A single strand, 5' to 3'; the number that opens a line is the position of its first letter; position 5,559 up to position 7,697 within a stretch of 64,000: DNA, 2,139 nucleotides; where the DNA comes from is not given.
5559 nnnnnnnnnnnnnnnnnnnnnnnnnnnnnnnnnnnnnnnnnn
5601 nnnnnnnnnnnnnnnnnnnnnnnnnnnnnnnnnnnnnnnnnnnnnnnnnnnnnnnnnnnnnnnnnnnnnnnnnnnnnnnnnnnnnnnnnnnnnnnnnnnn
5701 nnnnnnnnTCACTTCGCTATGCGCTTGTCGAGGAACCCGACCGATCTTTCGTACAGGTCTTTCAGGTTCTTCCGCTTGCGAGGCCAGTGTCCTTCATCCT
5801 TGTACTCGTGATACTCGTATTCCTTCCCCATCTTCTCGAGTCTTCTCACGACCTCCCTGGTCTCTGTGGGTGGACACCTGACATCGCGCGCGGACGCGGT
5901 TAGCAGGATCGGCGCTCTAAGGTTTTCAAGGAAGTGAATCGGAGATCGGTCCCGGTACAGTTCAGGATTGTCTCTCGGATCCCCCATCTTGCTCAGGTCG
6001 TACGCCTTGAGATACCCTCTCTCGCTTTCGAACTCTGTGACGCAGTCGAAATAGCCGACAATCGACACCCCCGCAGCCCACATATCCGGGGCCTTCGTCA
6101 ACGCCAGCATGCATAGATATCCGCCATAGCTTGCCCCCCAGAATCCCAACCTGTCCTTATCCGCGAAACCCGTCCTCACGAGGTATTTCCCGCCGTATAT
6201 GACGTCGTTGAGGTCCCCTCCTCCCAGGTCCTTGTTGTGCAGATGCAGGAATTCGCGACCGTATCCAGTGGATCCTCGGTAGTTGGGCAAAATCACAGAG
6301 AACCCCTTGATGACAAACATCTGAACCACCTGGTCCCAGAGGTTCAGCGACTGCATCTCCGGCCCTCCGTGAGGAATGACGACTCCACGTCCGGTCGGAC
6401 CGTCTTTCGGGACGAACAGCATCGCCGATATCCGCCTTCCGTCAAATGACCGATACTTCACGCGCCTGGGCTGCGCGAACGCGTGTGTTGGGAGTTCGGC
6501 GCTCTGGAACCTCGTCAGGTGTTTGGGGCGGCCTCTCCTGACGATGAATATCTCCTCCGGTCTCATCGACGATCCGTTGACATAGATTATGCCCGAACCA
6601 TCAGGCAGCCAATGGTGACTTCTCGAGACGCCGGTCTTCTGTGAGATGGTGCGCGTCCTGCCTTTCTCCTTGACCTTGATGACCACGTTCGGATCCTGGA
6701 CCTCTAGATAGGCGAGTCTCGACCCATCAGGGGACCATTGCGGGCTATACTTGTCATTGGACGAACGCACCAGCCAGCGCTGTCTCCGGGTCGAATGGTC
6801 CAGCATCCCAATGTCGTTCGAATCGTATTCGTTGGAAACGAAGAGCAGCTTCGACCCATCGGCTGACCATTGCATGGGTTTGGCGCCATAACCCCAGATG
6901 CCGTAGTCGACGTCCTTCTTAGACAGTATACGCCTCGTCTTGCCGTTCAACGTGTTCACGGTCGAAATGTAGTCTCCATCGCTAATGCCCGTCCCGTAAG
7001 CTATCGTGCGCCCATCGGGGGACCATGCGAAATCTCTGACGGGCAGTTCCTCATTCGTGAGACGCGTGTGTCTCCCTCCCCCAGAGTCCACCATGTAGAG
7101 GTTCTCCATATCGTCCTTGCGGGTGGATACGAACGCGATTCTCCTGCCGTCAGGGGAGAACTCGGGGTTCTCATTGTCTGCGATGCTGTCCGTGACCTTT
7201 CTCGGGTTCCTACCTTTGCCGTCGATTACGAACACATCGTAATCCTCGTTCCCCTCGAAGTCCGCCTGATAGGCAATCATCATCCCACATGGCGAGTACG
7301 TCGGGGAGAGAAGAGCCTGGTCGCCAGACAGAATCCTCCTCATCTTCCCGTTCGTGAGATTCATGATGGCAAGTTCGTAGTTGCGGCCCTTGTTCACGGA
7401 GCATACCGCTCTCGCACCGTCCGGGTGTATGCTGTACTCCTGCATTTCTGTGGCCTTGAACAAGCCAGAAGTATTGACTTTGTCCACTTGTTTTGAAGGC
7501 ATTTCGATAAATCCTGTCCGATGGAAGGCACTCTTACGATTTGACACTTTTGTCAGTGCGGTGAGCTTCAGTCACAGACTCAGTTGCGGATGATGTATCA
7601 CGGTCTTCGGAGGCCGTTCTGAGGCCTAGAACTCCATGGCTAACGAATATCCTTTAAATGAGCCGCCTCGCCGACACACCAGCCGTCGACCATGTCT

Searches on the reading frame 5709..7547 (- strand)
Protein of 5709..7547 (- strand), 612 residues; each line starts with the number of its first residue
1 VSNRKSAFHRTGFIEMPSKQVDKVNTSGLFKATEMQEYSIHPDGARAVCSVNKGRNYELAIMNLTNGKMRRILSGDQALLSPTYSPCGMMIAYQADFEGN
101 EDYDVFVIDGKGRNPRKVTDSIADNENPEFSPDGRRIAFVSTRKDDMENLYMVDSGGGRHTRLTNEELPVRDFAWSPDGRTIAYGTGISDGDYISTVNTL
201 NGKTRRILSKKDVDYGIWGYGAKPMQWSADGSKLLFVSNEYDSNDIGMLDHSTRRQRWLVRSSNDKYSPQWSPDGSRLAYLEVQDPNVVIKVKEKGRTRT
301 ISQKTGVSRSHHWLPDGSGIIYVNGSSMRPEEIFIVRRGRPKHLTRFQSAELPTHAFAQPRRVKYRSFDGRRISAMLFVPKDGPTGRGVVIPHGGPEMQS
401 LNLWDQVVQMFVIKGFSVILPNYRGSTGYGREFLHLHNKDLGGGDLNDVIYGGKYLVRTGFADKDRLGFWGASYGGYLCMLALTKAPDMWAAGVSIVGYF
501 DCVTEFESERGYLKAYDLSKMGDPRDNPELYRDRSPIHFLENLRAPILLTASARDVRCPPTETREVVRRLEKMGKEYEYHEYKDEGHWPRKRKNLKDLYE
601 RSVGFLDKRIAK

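Call 39: search_protein_families(library=pfam, proteins=[window:5709-7547:-], max_evalue=0.00001)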
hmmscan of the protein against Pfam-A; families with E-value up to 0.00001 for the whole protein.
window:5709-7547:- (612 aa): 4 families
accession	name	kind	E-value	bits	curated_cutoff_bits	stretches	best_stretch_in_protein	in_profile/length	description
PF00326.27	Peptidase_S9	-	1.3e-48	165.7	22.6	1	406-610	5-210/213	Prolyl oligopeptidase family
PF07676.18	PD40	-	8.4e-22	77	20.9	1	116-144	2-30/38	WD40-like Beta Propeller Repeat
PF25174.1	Beta-prop_THOC3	-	2.1e-12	47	305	0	139-239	62-149/272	THOC3 beta-propeller domain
PF00930.27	DPPIV_N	-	4.2e-09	36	22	0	115-167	35-82/354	Dipeptidyl peptidase IV (DPP IV) N-terminal region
